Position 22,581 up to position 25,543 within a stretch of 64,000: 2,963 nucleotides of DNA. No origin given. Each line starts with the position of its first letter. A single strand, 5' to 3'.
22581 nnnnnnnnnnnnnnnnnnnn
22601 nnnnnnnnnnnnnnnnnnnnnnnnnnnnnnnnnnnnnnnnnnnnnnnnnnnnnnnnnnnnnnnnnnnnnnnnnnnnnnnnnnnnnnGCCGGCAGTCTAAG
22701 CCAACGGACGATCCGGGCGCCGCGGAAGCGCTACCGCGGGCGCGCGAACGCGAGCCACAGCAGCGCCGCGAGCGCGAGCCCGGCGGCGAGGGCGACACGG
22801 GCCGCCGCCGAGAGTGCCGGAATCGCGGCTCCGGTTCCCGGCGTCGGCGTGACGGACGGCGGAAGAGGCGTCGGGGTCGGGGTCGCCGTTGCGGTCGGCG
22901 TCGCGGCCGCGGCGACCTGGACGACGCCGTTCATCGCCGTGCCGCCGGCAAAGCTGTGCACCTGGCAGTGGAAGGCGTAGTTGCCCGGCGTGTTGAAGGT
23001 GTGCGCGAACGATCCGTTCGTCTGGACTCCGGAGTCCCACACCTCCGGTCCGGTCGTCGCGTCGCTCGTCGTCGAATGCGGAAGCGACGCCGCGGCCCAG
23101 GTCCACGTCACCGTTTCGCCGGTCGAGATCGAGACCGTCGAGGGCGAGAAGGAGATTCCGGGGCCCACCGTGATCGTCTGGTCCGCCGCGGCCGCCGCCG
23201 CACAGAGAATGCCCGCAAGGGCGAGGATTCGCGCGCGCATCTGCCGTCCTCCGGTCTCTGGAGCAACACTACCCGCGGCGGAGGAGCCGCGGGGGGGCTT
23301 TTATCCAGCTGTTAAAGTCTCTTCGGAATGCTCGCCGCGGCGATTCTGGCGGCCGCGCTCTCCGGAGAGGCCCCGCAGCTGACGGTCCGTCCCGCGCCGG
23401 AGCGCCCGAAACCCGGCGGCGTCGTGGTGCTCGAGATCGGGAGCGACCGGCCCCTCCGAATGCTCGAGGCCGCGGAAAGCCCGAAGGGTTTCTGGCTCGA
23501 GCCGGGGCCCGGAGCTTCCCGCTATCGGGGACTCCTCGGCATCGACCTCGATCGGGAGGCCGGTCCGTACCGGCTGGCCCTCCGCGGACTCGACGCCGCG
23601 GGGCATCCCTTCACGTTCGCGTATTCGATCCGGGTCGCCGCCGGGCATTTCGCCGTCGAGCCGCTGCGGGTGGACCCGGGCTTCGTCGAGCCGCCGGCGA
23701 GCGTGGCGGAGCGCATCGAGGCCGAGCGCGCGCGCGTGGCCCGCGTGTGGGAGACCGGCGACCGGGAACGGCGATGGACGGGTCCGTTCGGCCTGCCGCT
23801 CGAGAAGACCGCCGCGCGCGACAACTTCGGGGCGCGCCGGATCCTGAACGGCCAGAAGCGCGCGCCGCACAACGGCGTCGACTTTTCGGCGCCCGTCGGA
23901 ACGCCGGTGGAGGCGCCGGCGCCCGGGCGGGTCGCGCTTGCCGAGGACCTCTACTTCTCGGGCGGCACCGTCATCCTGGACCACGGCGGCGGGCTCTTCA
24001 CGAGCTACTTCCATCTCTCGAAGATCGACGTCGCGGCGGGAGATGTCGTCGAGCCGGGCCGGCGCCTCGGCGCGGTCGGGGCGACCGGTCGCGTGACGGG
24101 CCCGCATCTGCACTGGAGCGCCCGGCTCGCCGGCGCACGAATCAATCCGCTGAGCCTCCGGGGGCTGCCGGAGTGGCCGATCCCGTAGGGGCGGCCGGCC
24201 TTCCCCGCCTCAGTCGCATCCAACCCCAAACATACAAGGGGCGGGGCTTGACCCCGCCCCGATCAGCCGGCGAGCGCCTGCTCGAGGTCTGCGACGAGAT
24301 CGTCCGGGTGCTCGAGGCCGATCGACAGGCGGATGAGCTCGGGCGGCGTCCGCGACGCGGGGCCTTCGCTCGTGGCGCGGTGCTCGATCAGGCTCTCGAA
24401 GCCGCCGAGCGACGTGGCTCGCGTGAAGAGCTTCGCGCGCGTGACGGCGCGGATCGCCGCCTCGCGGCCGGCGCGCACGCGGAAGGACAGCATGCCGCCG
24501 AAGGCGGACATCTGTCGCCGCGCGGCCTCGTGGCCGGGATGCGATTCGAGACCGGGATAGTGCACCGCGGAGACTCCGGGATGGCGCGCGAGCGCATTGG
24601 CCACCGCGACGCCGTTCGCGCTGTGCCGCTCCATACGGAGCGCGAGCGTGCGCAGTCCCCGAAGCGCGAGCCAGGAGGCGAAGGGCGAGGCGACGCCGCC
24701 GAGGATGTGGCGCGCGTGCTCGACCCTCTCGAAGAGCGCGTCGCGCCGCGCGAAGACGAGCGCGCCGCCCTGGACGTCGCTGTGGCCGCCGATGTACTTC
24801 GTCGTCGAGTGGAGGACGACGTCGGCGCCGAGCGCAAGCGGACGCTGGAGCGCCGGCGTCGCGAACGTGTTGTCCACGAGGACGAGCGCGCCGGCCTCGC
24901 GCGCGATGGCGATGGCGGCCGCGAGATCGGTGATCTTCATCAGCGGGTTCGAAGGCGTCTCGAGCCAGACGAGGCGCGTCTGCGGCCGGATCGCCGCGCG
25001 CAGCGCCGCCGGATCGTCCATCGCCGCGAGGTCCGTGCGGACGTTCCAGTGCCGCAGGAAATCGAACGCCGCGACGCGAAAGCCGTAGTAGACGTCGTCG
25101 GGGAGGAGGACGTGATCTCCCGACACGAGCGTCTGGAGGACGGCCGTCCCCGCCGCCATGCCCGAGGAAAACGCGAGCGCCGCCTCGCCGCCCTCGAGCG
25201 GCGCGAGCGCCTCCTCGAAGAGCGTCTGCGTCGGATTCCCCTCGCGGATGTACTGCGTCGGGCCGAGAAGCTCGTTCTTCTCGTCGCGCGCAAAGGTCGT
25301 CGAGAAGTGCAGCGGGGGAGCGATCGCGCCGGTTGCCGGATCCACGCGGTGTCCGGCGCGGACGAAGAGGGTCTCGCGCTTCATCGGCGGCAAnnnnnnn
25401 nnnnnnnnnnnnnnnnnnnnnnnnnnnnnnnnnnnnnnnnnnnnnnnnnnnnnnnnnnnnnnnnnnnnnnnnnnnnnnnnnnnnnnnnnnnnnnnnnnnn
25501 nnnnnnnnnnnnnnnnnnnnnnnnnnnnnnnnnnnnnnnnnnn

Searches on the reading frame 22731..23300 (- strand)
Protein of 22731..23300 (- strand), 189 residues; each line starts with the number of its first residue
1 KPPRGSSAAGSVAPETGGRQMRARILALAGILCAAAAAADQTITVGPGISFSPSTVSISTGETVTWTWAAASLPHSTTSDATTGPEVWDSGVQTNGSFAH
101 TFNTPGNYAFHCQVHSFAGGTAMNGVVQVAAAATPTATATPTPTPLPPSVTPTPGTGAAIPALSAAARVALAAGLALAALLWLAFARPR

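Call 92: search_protein_families(library=pfam, proteins=[window:22731-23300:-], max_evalue=0.01)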
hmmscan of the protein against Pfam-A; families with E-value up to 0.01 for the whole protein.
window:22731-23300:- (189 aa): 5 families
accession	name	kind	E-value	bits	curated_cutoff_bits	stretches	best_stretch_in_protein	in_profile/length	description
PF00127.26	Copper-bind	-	2.5e-07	31.4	21.2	1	49-129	12-98/99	Copper binding proteins, plastocyanin/azurin family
PF13473.12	Cupredoxin_1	-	0.0005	20.5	27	1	28-120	8-100/104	Cupredoxin-like domain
PF18911.6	PKD_4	-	0.00058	20.3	27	0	89-122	43-76/85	PKD domain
PF00801.26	PKD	-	0.0027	18.1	23.5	1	56-118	21-69/80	PKD domain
PF04113.19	Gpi16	-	0.0049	15.8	27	1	27-75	123-168/571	Gpi16 subunit, GPI transamidase component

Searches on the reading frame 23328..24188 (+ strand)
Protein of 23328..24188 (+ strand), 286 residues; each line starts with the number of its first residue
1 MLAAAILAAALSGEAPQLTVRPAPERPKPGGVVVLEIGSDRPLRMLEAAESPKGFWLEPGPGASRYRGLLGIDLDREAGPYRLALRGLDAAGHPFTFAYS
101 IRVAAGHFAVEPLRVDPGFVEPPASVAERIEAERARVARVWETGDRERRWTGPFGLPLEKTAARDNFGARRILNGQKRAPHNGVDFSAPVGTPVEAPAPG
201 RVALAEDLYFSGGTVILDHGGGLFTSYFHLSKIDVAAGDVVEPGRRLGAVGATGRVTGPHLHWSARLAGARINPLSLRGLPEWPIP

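Call 6: search_protein_families(library=pfam, proteins=[window:23328-24188:+], max_evalue=0.01)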
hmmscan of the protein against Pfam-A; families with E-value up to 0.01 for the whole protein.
window:23328-24188:+ (286 aa): 1 family
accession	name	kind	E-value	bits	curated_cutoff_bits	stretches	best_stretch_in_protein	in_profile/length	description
PF01551.29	Peptidase_M23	-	9e-29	100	28.7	1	180-274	2-96/96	Peptidase family M23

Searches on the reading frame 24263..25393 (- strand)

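Call 6: search_protein_families(library=pfam, proteins=[window:24263-25393:-], max_evalue=0.01)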
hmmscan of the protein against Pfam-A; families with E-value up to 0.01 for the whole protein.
window:24263-25393:- (376 aa): 5 families
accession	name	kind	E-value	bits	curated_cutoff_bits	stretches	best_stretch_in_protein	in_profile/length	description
PF01053.26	Cys_Met_Meta_PP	-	6.9e-122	407.1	27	1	7-374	1-380/381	Cys/Met metabolism PLP-dependent enzyme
PF00155.27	Aminotran_1_2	-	1e-06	28.6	19.7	1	56-183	44-194/361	Aminotransferase class I and II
PF00266.25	Aminotran_5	-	0.00011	21.8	21.5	1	127-202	128-204/371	Aminotransferase class-V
PF01212.27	Beta_elim_lyase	-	0.00022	21.1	27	1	52-275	30-272/288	Beta-eliminating lyase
PF01041.23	DegT_DnrJ_EryC1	-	0.0042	16.8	19.8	1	46-178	18-149/360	DegT/DnrJ/EryC1/StrS aminotransferase family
